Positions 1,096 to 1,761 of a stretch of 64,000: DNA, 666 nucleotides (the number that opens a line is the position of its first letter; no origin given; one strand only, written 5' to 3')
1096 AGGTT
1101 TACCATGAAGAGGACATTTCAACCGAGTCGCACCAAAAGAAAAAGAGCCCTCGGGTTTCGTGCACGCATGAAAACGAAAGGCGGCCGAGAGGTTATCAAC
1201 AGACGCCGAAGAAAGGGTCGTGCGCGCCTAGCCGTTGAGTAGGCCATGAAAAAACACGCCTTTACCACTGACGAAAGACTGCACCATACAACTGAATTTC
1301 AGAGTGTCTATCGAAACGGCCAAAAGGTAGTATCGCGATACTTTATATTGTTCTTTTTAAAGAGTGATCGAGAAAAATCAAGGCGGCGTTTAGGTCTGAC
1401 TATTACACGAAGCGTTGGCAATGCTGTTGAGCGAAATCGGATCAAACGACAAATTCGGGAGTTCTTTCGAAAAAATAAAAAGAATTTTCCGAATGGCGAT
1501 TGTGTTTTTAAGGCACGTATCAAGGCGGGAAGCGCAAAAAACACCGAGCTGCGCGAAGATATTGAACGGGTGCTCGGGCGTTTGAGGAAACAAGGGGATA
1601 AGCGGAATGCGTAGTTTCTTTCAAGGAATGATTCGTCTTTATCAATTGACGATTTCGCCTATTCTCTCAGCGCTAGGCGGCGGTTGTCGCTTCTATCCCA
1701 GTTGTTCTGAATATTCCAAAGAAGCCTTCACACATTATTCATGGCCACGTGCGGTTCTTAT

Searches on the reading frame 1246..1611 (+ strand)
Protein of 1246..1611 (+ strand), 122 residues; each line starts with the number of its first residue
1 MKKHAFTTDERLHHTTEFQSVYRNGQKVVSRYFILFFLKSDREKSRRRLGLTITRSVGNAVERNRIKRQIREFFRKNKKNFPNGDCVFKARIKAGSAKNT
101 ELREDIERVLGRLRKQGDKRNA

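Call 8: search_protein_families(library=pfam, proteins=[window:1246-1611:+], max_evalue=0.001)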
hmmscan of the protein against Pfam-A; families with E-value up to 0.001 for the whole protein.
window:1246-1611:+ (122 aa): 1 family
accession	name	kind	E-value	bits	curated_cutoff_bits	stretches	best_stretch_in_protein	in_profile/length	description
PF00825.24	Ribonuclease_P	-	4.6e-30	104.3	22.3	1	6-113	1-108/109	Ribonuclease P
